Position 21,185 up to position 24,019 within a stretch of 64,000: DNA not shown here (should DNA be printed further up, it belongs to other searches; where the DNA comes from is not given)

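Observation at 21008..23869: Coiled-coil protein plus 844-aa FtsK/HerA/T4CP-like NTPase with novel N-terminal domain: candidate uncharacterised two-gene system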

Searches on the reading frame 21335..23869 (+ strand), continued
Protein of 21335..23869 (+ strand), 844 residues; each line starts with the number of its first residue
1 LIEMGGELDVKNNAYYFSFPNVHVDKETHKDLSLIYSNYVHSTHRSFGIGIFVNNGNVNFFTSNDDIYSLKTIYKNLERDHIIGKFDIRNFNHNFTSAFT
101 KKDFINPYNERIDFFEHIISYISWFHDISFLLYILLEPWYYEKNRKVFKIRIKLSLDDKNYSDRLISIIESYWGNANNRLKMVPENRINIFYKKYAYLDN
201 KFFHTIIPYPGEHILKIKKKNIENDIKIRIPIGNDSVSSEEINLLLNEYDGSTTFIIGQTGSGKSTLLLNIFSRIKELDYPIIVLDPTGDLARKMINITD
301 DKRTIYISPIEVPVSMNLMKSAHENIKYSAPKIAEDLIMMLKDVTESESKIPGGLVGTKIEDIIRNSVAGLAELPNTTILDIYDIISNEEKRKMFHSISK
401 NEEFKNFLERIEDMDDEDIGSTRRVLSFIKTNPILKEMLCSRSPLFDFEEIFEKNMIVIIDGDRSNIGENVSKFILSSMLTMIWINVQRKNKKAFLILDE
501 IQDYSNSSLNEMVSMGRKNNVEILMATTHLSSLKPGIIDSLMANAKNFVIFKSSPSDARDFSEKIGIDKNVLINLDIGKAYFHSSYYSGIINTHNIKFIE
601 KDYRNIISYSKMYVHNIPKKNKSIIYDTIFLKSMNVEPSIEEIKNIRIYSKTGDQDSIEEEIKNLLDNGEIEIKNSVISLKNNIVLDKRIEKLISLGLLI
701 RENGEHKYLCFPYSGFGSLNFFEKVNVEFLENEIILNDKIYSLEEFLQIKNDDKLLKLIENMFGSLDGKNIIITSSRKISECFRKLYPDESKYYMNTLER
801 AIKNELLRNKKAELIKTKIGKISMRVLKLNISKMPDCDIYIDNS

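Call 19: find_related_loci(query=A1, collection=genome_contigs, flank=10000)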
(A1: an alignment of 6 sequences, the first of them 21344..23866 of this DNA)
Query A1 (841 aa) in genome_contigs; peptide patterns used: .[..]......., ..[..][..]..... (x = any residue, [..] = any of these).
600 stretches matched a pattern (row limit reached: there are more); 5 encode a relative of the query (tblastn E <= 1e-3); 5 distinct loci.
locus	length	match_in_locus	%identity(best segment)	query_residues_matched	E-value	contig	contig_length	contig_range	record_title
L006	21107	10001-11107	23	224-561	4e-13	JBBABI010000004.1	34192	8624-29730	MAG: Candidatus Absconditabacterales bacterium isolate SO_2017_LW1_16 NODE_877_length_34192_cov_0.933920_LW64-88_2017, w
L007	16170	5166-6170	22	229-555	3e-16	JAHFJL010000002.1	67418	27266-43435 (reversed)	MAG: bacterium isolate nzgw385 NODE_520_length_67419_cov_3.658311, whole genome shotgun sequence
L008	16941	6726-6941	36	251-317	8e-7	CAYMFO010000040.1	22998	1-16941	MAG TPA_asm: uncultured Geobacter sp. isolate binchicken_co66_95 genome assembly, contig: NODE_3661_length_22998_cov_37.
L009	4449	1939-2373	25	207-357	2e-6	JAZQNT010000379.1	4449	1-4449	MAG: Nocardioides sp. isolate T1900045245_TH20190015.MAGScoT_cleanbin_000008 SGB_5611_k141_1641873, whole genome shotgun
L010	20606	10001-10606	29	193-408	1e-5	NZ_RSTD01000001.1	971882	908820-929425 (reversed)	Companilactobacillus metriopterae strain JCM 31635 contig1, whole genome shotgun sequence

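Call 22: search_protein_families(library=pfam, proteins=[P0006, P0008, P0003], max_evalue=0.001)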
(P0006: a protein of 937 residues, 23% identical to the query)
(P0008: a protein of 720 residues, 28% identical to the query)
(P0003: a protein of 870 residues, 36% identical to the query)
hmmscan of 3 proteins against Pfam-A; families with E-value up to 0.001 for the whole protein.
P0006 (937 aa): 6 families
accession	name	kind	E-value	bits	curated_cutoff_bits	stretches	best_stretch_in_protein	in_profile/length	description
PF01935.23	DUF87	-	3.1e-10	40.9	23.2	1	503-672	13-184/220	Helicase HerA, central domain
PF10412.15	TrwB_AAD_bind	-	3.8e-10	39.6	20.5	1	508-577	11-74/387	Type IV secretion-system coupling protein DNA-binding domain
PF12696.13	TraG-D_C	-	7.5e-06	26.3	22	1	771-834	1-68/126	TraM recognition site of TraD and TraG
PF13191.12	AAA_16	-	2.7e-05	25.2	32.6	0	509-539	21-51/167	AAA ATPase domain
PF25199.1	nSTAND_NTPase5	-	0.00057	20.2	34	0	508-555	37-85/145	Novel STAND NTPase 5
PF13401.12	AAA_22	-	0.00099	19.9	27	0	511-537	4-30/130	AAA domain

P0008 (720 aa): 5 families
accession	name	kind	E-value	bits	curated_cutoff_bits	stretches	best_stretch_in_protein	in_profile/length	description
PF01935.23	DUF87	-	9.3e-09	36.1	23.2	1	347-585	24-218/220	Helicase HerA, central domain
PF13401.12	AAA_22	-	1.3e-06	29.2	27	1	347-447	6-81/130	AAA domain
PF10412.15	TrwB_AAD_bind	-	2.4e-06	27.2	20.5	1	335-403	4-67/387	Type IV secretion-system coupling protein DNA-binding domain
PF01580.24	FtsK_SpoIIIE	-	3.4e-05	23.8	24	1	312-367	8-60/221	FtsK/SpoIIIE family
PF12696.13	TraG-D_C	-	0.00029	21.2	22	1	607-668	4-70/126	TraM recognition site of TraD and TraG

P0003 (870 aa): 6 families
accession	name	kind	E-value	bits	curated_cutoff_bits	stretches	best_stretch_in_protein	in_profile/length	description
PF01935.23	DUF87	-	3.3e-09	37.6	23.2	1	254-425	24-162/220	Helicase HerA, central domain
PF10412.15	TrwB_AAD_bind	-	4.2e-06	26.3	20.5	1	251-513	13-257/387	Type IV secretion-system coupling protein DNA-binding domain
PF12846.13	AAA_10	-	2.6e-05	23.9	27.5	1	251-397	19-154/362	AAA-like domain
PF00005.33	ABC_tran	-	0.00037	21.6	25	0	250-276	8-34/137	ABC transporter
PF13555.12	AAA_29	-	0.00058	20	27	0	251-270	21-39/61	P-loop containing region of AAA domain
PF13401.12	AAA_22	-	0.00097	19.9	27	0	253-296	5-49/130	AAA domain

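Call 28: search_protein_representatives(alignment_id=A1)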
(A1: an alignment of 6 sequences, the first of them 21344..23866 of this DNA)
Query: 6 sequences, 866 profile positions. Proteins with E-value up to 0.001 (for the whole library): 9606; up to 1e-10: 4422; up to 1e-30: 229. The best 150 are listed.
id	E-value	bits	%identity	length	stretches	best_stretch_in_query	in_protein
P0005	0.0e+00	1313.5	-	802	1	52-865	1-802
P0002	0.0e+00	1280.7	-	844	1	1-864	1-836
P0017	1.2e-245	834.0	-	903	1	8-854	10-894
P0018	7.9e-219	745.3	-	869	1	3-864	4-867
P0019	1.2e-193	661.9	-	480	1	376-865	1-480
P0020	3.1e-107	376.0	-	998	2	104-633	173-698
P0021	8.1e-62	225.8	-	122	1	242-363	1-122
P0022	1.6e-55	204.9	-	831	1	237-583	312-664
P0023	9.2e-50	185.9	-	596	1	227-584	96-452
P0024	2.0e-49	184.8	-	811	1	224-585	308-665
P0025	1.3e-48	182.1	-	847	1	229-584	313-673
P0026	2.5e-48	181.2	-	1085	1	212-588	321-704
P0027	4.8e-48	180.2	-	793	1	242-567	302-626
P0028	5.0e-48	180.2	-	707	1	229-585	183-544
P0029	5.9e-48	179.9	-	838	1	224-586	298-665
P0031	4.5e-47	177.0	-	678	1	244-567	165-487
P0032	1.2e-46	175.6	-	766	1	227-585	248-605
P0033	1.7e-46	175.1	-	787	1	237-585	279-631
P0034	1.9e-46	174.9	-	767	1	237-585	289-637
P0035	3.1e-46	174.3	-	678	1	227-655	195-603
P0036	2.9e-45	171.1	-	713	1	228-585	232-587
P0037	3.5e-45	170.8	-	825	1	236-584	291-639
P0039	6.6e-45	169.8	-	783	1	240-584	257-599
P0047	4.6e-44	167.1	-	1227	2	252-588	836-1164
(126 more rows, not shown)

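Call 29: search_protein_families(library=pfam, proteins=[P0017, P0020, P0022, P0024, P0025, P0026, P0029, P0033, P0023, P0047], max_evalue=0.0001)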
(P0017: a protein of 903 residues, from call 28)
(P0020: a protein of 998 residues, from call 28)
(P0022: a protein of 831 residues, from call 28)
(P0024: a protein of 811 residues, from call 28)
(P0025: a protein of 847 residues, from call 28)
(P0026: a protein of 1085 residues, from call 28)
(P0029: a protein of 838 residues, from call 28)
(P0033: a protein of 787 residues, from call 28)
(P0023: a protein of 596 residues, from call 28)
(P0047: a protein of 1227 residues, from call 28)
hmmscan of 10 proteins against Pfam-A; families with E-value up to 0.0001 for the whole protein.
P0017 (903 aa): 2 families
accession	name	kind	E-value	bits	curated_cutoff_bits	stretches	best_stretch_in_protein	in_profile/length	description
PF01935.23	DUF87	-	2e-07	31.8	23.2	1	267-333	28-90/220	Helicase HerA, central domain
PF12846.13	AAA_10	-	5.7e-05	22.8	27.5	1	261-396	20-144/362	AAA-like domain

P0020 (998 aa): 2 families
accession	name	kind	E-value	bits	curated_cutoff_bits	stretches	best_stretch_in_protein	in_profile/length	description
PF01935.23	DUF87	-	1.5e-05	25.7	23.2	0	317-388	24-91/220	Helicase HerA, central domain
PF00005.33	ABC_tran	-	5.5e-05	24.2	25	0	308-363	3-52/137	ABC transporter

P0022 (831 aa): 5 families
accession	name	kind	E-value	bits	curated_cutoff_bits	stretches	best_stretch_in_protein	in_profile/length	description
PF01935.23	DUF87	-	3.2e-07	31.1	23.2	1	313-363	12-63/220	Helicase HerA, central domain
PF13191.12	AAA_16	-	2.4e-06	28.6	32.6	0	322-426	22-129/167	AAA ATPase domain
PF13401.12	AAA_22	-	9.1e-06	26.5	27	0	326-372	7-54/130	AAA domain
PF12696.13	TraG-D_C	-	2.3e-05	24.8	22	1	578-646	2-73/126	TraM recognition site of TraD and TraG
PF10412.15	TrwB_AAD_bind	-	6.8e-05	22.4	20.5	0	315-367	7-58/387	Type IV secretion-system coupling protein DNA-binding domain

P0024 (811 aa): 3 families
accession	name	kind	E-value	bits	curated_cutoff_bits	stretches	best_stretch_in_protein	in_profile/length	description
PF01935.23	DUF87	-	5.6e-08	33.6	23.2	1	320-375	11-68/220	Helicase HerA, central domain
PF13401.12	AAA_22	-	9.6e-08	32.9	27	0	332-375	5-50/130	AAA domain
PF13191.12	AAA_16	-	1.2e-07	32.8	32.6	1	329-427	21-123/167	AAA ATPase domain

P0025 (847 aa): 3 families
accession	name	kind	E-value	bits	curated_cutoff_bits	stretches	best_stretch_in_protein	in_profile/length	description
PF13191.12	AAA_16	-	8.8e-08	33.3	32.6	0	330-373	22-73/167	AAA ATPase domain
PF01935.23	DUF87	-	1.1e-06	29.3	23.2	1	332-371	23-63/220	Helicase HerA, central domain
PF13401.12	AAA_22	-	1.2e-06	29.3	27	0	333-377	6-51/130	AAA domain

P0026 (1085 aa): 5 families
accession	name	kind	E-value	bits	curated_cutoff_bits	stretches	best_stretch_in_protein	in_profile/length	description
PF01935.23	DUF87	-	7.9e-10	39.6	23.2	1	355-401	19-66/220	Helicase HerA, central domain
PF10412.15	TrwB_AAD_bind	-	7.5e-09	35.4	20.5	1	357-654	13-288/387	Type IV secretion-system coupling protein DNA-binding domain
PF02534.20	T4SS-DNA_transf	-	3.7e-08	33.1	20.1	0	336-429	30-113/468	Type IV secretory system Conjugative DNA transfer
PF12696.13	TraG-D_C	-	1e-06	29.1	22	1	613-677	2-70/126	TraM recognition site of TraD and TraG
PF25199.1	nSTAND_NTPase5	-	2.5e-06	27.8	34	0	355-419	37-103/145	Novel STAND NTPase 5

P0029 (838 aa): 3 families
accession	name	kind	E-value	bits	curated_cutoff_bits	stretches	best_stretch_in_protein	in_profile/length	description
PF01580.24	FtsK_SpoIIIE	-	2.5e-05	24.3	24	0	306-360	24-81/221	FtsK/SpoIIIE family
PF12696.13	TraG-D_C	-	3e-05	24.4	22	1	576-644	2-73/126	TraM recognition site of TraD and TraG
PF10412.15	TrwB_AAD_bind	-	5.2e-05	22.7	20.5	0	534-615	205-286/387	Type IV secretion-system coupling protein DNA-binding domain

P0033 (787 aa): 4 families
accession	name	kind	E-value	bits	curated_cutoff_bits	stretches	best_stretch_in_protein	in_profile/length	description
PF13401.12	AAA_22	-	1.1e-06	29.4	27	0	292-345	6-60/130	AAA domain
PF10236.15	DAP3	-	4.4e-06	26.6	23.1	0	289-324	21-55/311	Mitochondrial ribosomal death-associated protein 3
PF01935.23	DUF87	-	2.5e-05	24.9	23.2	1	279-335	11-68/220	Helicase HerA, central domain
PF25199.1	nSTAND_NTPase5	-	5.7e-05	23.4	34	0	286-342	36-93/145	Novel STAND NTPase 5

P0023 (596 aa): 3 families
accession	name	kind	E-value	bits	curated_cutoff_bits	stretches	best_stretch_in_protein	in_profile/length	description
PF01935.23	DUF87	-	4.6e-08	33.9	23.2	1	117-183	23-86/220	Helicase HerA, central domain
PF13191.12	AAA_16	-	1.6e-05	25.9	32.6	0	112-164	19-73/167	AAA ATPase domain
PF10412.15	TrwB_AAD_bind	-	5.7e-05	22.6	20.5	1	113-180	11-84/387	Type IV secretion-system coupling protein DNA-binding domain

P0047 (1227 aa): 8 families
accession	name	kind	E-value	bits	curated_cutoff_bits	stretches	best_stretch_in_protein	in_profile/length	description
PF10412.15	TrwB_AAD_bind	-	1.2e-18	67.7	20.5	1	413-735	8-318/387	Type IV secretion-system coupling protein DNA-binding domain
PF12696.13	TraG-D_C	-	8.8e-13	48.7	22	1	665-732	1-70/126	TraM recognition site of TraD and TraG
PF01935.23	DUF87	-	1.3e-08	35.7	23.2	0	410-461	12-65/220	Helicase HerA, central domain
PF13191.12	AAA_16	-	2.6e-07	31.7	32.6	0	417-482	21-88/167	AAA ATPase domain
PF13401.12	AAA_22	-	2.6e-07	31.4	27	0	421-449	6-34/130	AAA domain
PF02534.20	T4SS-DNA_transf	-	5.5e-07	29.2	20.1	0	653-735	289-377/468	Type IV secretory system Conjugative DNA transfer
PF25199.1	nSTAND_NTPase5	-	2.1e-05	24.8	34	0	414-501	35-124/145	Novel STAND NTPase 5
PF13555.12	AAA_29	-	9.2e-05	22.6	27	0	421-437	22-39/61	P-loop containing region of AAA domain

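Call 30: predict_structure(alignment_id=A1)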
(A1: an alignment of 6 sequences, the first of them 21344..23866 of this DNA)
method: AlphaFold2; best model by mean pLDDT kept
length: 841 residues; sequences in the alignment: 6
mean_pLDDT: 60.1   pTM: 0.47
mean pLDDT of the five models: 60.1, 55.3, 54.6, 53.3, 44.4
residues with pLDDT >= 90: 66; 70-90: 244; 50-70: 205; < 50: 326
segments of 3 or more residues with pLDDT < 50: 1-24, 62-82, 95-110, 137-143, 171-223, 231-237, 256-258, 542-544, 548-618, 646-651, 682-750, 762-771, 804-830, 832-835, 839-841
pLDDT, mean of each block of 10 residues (from residue 1): 34 41 51 57 65 62 39 38 54 50 43 57 66 54 54 69 62 46 31 26 30 32 58 44 63 58 83 88 90 85 89 84 84 87 70 75 92 89 90 90 89 81 86 88 84 92 87 89 81 87 75 67 71 63 48 40 41 39 35 32 27 38 67 69 50 68 81 74 45 38 30 24 35 41 36 65 45 65 75 61 47 30 36 49 45
secondary structure, 60 per line:
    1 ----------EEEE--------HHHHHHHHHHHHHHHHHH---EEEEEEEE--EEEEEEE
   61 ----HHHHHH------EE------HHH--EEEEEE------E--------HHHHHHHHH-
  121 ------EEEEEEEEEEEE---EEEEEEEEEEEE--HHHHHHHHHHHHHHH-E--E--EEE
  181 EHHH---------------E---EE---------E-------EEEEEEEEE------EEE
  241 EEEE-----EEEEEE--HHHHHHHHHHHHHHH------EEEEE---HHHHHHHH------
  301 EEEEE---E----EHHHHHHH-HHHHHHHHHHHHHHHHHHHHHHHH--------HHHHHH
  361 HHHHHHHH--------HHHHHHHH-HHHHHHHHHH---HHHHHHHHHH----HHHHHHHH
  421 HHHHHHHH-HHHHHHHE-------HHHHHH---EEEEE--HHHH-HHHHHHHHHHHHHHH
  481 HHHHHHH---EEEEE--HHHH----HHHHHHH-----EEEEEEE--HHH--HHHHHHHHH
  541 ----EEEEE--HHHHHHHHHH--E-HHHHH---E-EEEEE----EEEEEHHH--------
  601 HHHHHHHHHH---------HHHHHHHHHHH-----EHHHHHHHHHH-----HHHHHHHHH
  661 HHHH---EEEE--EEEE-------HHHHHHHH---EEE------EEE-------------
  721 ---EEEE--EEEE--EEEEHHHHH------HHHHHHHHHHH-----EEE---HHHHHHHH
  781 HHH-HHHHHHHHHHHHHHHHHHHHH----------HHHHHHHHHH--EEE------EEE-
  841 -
elements in order (helices of 4 or more, strands of 3 or more residues): E11-14 H23-40 E44-51 E54-60 H65-70 E90-95 H111-119 E127-138 E142-153 H156-170 E178-181 E223-231 E238-244 E250-255 H258-272 E279-283 H287-294 E301-305 H315-321 H323-346 H355-368 H377-384 H386-395 H399-408 H413-428 H430-436 H445-450 E454-458 H461-464 H466-487 E491-495 H498-501 H506-512 E518-524 H532-540 E545-549 H552-561 H566-570 E576-580 E585-589 H601-610 H620-630 H637-646 H652-664 E668-671 E674-677 H685-692 E696-698 E705-707 E724-727 E730-733 E736-739 H740-744 H751-761 E767-769 H773-783 H785-805 H816-825 E828-830 E837-839

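Call 32: list_cluster_members(proteins=[P0017, P0018, P0020, P0022, P0024, P0025, P0029, P0033, P0023, P0002])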
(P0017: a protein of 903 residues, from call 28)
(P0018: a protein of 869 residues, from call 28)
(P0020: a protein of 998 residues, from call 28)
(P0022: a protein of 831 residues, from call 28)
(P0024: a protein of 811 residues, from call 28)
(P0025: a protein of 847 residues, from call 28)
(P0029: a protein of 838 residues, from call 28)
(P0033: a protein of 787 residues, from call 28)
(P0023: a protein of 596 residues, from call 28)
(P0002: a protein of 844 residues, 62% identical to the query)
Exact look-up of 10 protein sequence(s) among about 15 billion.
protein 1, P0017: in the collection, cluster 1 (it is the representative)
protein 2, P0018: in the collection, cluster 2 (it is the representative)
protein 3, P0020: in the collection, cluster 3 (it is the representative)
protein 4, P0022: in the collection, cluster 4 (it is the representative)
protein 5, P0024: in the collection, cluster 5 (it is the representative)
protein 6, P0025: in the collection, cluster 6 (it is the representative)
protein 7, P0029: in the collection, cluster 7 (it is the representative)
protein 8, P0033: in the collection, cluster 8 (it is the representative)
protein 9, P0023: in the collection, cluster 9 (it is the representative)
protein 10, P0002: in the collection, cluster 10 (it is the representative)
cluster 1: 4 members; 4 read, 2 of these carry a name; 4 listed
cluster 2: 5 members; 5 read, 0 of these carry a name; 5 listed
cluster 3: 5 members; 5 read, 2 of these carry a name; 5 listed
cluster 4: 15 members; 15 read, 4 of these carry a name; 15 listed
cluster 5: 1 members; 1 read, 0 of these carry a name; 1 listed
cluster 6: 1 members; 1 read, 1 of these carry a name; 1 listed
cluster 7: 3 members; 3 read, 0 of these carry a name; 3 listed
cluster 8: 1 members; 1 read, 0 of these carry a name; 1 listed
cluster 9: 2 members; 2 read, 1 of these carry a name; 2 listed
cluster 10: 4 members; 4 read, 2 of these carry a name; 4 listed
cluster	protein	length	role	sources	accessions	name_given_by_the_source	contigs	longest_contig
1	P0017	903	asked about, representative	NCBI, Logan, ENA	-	-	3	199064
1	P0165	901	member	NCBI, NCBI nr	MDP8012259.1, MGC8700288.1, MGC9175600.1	MAG: helicase HerA domain-containing protein [Thermoplasmata archaeon] | DUF87 domain-containing protein [Thermoplasmata archaeon]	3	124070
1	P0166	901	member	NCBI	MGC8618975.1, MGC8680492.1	MAG: helicase HerA domain-containing protein [Thermoplasmata archaeon]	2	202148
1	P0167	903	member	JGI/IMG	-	-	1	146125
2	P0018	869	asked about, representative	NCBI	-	-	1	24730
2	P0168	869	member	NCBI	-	-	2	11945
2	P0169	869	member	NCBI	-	-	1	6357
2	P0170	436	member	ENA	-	-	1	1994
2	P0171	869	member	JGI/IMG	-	-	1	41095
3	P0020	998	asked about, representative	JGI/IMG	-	hypothetical protein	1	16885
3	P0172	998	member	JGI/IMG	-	hypothetical protein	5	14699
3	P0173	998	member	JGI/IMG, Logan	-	-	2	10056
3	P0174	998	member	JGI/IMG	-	-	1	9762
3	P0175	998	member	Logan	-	-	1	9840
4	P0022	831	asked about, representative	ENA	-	-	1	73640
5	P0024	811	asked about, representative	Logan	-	-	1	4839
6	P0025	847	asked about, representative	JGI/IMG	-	DNA helicase HerA-like ATPase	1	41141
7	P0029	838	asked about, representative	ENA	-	-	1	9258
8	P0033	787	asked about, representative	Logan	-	-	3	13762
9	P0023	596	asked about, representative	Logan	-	-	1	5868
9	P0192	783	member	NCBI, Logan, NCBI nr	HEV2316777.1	MAG TPA: DUF87 domain-containing protein [Thermoplasmata archaeon] | DUF87 domain-containing protein [Thermoplasmata archaeon]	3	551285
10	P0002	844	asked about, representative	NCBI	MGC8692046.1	MAG: type IV secretion system DNA-binding domain-containing protein [Thermoplasmata ...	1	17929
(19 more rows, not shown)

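Call 33: find_encoding_contigs(protein=P0022, flank=8000, max_places=3)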
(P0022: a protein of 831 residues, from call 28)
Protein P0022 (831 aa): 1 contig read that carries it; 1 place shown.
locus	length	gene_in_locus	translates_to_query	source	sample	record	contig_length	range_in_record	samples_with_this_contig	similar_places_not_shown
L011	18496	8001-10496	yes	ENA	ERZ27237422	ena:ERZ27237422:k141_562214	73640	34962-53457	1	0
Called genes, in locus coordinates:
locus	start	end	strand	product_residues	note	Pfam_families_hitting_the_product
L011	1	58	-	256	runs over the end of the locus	PF02223:Thymidylate_kin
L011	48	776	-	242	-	PF02223:Thymidylate_kin, PF13671:AAA_33 (weak)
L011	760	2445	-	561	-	PF02541:Ppx-GppA, PF21447:Ppx-GppA_III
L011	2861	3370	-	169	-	PF00300:His_Phos_1 (weak)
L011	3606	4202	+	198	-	-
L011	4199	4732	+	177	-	PF13238:AAA_18, PF13207:AAA_17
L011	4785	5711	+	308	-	PF01798:Nop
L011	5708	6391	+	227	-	PF01269:Fibrillarin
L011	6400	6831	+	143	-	PF03479:PCC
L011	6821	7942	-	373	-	PF01926:MMR_HSR1, PF02421:FeoB_N, PF16897:MMR_HSR1_Xtn, PF02824:TGS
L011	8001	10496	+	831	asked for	PF13191:AAA_16 (faint), PF01935:DUF87 (weak), PF13401:AAA_22 (faint), PF12696:TraG-D_C (faint)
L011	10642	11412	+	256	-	PF06745:ATPase, PF23442:DUF7125 (faint)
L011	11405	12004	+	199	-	PF06745:ATPase (weak)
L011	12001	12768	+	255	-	PF06745:ATPase, PF23442:DUF7125, PF24336:DUF7504 (weak)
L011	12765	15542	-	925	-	-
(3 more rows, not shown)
